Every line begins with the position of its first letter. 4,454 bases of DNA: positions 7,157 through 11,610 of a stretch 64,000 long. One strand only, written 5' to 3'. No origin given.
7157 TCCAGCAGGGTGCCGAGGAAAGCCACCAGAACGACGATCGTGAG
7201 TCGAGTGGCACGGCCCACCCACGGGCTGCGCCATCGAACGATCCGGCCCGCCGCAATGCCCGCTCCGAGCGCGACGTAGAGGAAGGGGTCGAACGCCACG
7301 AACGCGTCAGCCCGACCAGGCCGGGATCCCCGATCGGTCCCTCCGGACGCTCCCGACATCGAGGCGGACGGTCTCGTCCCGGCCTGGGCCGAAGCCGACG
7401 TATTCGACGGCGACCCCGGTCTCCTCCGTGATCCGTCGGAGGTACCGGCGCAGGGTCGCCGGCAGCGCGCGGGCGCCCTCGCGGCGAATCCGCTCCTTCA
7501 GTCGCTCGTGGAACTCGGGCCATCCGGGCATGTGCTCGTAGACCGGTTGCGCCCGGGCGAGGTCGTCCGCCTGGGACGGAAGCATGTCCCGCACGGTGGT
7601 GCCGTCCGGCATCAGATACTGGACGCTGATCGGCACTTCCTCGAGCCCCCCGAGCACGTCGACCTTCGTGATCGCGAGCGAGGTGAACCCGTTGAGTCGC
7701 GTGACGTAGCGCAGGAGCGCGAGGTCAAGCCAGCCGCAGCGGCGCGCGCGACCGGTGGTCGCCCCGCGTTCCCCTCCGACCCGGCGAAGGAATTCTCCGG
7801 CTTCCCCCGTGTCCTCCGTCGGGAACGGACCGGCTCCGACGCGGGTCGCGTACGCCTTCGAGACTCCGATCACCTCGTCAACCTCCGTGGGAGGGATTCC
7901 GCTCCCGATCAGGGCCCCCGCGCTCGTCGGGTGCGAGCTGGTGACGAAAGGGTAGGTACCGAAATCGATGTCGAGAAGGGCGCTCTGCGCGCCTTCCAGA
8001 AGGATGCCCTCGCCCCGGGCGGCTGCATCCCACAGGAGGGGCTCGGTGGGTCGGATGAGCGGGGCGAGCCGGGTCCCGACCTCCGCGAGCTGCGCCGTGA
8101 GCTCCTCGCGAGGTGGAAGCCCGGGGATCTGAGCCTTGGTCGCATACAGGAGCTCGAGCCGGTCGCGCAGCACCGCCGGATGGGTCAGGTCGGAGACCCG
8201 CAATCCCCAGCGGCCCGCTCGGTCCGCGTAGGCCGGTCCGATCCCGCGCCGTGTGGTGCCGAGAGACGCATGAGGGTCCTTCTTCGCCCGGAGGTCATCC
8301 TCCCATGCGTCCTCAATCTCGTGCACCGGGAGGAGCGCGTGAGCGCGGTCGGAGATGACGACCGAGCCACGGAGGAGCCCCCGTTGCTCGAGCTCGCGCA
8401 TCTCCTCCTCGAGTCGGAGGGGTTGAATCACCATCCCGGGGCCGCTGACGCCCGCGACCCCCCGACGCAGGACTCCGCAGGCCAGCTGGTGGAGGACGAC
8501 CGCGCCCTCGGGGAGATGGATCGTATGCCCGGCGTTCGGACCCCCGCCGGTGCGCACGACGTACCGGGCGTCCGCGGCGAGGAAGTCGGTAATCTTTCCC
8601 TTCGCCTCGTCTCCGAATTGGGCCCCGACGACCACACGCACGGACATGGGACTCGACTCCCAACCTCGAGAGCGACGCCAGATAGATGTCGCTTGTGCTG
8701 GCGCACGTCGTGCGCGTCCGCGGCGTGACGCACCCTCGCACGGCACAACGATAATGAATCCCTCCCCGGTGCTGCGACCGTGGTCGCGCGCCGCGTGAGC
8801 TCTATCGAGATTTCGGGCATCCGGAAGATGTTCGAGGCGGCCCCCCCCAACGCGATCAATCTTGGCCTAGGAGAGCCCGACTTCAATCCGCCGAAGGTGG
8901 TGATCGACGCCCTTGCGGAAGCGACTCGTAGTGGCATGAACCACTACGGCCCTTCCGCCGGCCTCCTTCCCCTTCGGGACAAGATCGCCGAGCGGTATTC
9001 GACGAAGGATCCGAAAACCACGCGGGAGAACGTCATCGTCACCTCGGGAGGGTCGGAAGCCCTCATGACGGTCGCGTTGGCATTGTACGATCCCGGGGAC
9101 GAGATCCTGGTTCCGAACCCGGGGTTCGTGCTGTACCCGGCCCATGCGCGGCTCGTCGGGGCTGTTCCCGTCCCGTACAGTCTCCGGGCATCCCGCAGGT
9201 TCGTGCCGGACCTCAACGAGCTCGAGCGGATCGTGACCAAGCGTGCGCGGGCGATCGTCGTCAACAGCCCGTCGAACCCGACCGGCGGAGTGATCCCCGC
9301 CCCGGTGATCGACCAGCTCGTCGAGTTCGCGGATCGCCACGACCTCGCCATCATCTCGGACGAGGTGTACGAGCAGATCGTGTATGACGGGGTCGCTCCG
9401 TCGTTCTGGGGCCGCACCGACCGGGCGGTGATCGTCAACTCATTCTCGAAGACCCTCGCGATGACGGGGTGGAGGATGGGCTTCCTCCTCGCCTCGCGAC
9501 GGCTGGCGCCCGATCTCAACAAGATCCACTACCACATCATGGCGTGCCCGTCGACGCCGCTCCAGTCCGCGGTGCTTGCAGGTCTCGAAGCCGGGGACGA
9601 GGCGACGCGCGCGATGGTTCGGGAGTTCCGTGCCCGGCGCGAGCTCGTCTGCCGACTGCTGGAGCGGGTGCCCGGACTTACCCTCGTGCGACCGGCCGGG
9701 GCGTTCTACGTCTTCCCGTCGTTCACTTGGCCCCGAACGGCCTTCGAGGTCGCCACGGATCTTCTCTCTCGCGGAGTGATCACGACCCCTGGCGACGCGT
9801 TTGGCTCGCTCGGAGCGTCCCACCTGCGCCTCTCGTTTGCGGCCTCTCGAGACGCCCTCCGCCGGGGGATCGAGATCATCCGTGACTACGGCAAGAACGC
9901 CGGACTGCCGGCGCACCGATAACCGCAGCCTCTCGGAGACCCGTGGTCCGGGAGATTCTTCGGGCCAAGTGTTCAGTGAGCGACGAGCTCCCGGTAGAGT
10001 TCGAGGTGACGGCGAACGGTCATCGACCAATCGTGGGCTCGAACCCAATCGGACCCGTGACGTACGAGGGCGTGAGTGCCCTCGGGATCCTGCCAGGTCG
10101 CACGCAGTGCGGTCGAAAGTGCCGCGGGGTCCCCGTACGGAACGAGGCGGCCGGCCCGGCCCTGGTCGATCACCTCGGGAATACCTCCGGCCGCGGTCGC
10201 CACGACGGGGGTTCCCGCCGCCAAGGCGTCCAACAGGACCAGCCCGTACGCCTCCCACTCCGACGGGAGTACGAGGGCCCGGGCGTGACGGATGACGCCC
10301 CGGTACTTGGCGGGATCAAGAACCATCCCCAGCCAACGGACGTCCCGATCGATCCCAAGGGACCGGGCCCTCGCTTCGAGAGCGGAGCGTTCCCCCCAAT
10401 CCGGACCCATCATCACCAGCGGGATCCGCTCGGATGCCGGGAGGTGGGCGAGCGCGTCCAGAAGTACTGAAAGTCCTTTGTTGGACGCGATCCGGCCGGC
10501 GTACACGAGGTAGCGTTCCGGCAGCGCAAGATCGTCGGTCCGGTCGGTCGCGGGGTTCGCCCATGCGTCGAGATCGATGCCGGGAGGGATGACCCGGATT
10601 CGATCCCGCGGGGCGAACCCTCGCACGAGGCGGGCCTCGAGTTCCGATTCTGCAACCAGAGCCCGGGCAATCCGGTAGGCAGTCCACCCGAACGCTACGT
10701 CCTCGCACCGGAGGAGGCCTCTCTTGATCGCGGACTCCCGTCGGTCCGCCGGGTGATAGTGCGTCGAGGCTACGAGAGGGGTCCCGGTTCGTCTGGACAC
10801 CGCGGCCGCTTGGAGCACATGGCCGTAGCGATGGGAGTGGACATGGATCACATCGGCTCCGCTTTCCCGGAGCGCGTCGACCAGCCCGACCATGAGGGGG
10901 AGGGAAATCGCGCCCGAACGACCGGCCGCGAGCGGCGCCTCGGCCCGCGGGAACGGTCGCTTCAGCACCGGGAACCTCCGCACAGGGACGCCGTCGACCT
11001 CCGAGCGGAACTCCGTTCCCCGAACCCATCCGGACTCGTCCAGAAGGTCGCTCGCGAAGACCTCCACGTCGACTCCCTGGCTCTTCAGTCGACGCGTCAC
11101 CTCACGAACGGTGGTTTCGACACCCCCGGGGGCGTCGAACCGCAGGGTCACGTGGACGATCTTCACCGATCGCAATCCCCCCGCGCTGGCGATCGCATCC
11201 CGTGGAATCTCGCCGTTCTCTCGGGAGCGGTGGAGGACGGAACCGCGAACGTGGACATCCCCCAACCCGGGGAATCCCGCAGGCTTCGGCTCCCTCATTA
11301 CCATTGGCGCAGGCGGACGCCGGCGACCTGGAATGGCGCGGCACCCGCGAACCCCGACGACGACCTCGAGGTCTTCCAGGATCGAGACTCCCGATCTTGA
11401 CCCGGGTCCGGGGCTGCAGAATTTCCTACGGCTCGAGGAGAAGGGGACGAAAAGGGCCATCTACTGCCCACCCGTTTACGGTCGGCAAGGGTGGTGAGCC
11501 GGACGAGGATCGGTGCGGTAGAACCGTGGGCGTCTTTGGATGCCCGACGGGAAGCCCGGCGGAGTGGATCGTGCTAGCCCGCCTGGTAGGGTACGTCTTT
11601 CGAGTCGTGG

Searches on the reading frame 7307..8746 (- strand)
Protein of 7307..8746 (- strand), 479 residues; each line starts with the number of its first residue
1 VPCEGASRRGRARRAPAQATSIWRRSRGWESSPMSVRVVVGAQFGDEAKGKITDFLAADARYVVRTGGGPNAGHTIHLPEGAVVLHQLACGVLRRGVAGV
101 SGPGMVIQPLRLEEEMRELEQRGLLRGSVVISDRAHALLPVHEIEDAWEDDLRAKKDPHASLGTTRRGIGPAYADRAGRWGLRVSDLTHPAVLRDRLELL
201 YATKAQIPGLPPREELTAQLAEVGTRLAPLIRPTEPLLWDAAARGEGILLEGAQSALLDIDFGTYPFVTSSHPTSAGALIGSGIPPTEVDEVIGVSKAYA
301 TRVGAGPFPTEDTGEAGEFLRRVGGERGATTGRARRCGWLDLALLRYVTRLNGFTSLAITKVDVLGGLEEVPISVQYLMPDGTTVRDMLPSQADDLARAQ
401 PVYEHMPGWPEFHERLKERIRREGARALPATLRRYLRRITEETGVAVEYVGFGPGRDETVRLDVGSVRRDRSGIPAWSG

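Call 10: search_protein_families(library=ncbifam, proteins=[window:7307-8746:-], max_evalue=0.00001)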
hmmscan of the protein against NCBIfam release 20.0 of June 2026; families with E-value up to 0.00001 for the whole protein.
window:7307-8746:- (479 aa): 6 families
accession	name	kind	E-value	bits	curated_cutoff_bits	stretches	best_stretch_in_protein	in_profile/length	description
NF002223.0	PRK01117.1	equivalog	1.4e-135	452.5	402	1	35-462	2-424/430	adenylosuccinate synthase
TIGR00184.1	purA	equivalog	4.1e-120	401.5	395.55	1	38-462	1-420/425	adenylosuccinate synthase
NF010355.0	PRK13783.1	equivalog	6.2e-99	331.9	445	1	37-460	3-402/404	adenylosuccinate synthase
NF010357.0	PRK13785.1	equivalog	1.5e-97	327.1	700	1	38-462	4-450/455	adenylosuccinate synthase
NF003295.0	PRK04293.1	equivalog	6.2e-59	199.6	368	2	223-365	145-285/337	adenylosuccinate synthetase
NF038379.2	amino_Aden_PurZ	exception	2.2e-28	99.3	300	1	36-346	1-286/293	succino-amino-deoxyadenylate synthase PurZ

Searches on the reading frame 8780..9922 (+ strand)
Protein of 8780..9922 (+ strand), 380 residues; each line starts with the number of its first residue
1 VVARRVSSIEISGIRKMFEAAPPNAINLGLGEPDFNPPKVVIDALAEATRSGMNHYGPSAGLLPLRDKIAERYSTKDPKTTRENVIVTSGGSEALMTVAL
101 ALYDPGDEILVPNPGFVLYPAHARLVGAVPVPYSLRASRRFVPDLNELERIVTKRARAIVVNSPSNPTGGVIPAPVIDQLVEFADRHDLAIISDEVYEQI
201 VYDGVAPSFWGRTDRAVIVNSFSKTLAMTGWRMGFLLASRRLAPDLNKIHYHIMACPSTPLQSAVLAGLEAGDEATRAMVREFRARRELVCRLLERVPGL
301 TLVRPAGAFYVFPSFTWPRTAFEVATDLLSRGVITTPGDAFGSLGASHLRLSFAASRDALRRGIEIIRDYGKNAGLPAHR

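Call 14: search_protein_families(library=pfam, proteins=[window:8780-9922:+], max_evalue=0.00001)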
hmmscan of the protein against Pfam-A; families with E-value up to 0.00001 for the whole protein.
window:8780-9922:+ (380 aa): 2 families
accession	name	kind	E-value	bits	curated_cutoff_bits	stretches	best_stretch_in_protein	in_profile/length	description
PF00155.27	Aminotran_1_2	-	2.8e-65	221.3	19.7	1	24-365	2-359/361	Aminotransferase class I and II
PF01041.23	DegT_DnrJ_EryC1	-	1.4e-08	34.8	19.8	1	82-194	39-145/360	DegT/DnrJ/EryC1/StrS aminotransferase family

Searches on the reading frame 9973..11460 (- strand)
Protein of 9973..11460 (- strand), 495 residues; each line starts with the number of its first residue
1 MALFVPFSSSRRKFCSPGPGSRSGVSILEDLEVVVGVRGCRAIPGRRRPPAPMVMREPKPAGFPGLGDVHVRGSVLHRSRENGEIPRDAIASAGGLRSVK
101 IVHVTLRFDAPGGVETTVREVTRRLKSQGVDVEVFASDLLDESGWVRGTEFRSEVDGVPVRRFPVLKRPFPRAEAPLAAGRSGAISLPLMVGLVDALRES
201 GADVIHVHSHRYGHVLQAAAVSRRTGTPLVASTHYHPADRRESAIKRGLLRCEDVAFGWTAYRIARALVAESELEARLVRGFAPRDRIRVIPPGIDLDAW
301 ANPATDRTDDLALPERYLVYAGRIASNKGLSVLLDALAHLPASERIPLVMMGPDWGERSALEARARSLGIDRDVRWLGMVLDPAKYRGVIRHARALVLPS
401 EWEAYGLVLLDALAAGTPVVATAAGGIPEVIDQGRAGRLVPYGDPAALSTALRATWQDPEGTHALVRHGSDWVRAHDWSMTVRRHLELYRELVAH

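Call 10: search_protein_families(library=ncbifam, proteins=[window:9973-11460:-], max_evalue=0.00001)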
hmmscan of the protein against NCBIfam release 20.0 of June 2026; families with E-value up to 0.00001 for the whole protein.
window:9973-11460:- (495 aa): 28 families (the best 25 are shown)
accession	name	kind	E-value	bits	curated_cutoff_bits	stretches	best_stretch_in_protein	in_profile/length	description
TIGR03449.1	mycothiol_MshA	equivalog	1.2e-33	116.7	462.5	1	112-493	21-404/406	D-inositol-3-phosphate glycosyltransferase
TIGR02149.1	glgA_Coryne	subfamily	2.4e-28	99.4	302.4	1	191-493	73-391/391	glycogen synthase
NF041876.1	EPS_EpsE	equivalog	5e-28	98.4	400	1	187-474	99-377/389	exopolysaccharide biosynthesis GT4 family glycosyltransferase EpsE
TIGR03999.1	thiol_BshA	equivalog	1.7e-22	79.9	273.7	1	191-493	74-374/375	N-acetyl-alpha-D-glucosaminyl L-malate synthase BshA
NF041010.1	glycosy_Agl16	equivalog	4.1e-22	78.5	575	1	268-492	137-351/352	glycosylation protein Agl16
TIGR03088.1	stp2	hypoth_equivalog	6.1e-22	78.2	409.05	1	286-492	160-373/374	TIGR03088 family PEP-CTERM/XrtA system glycosyltransferase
NF053787.1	GlcN_PG_synth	equivalog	2.2e-21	76.1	480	1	286-493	164-360/361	N-acetylglucosaminyl phosphatidylglycerol synthase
TIGR04047.1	MSMEG_0565_glyc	hypoth_equivalog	7.1e-20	71.4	259.85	1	113-491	14-373/373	MSMEG_0565 family glycosyltransferase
TIGR04063.1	stp3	hypoth_equivalog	5.8e-19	68.2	442.05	1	194-493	85-396/397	TIGR04063 family PEP-CTERM/XrtA system glycosyltransferase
NF046085.1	XrtY_assoc_Gly1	equivalog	5.3e-18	65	400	1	203-493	99-385/387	XrtY-associated glycosyltransferase XYAG1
NF038011.1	PelF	equivalog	6.4e-16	58.4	100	1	257-476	250-475/489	GT4 family glycosyltransferase PelF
NF007396.0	PRK09922.1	equivalog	6.6e-16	58.1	385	1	316-454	183-322/361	lipopolysaccharide 1,6-galactosyltransferase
NF038295.1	EPS_HpsP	equivalog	1.9e-14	53.5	550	1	186-492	79-387/388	hormogonium polysaccharide biosynthesis glycosyltransferase HpsP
NF047684.1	TeichurnBiosyTuaC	equivalog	4.1e-13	49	550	1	288-435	187-332/391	teichuronic acid biosynthesis protein TuaC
TIGR02472.1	sucr_P_syn_N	equivalog_domain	1.2e-12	47.4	576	1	383-487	331-436/439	sucrose-phosphate synthase, putative, glycosyltransferase domain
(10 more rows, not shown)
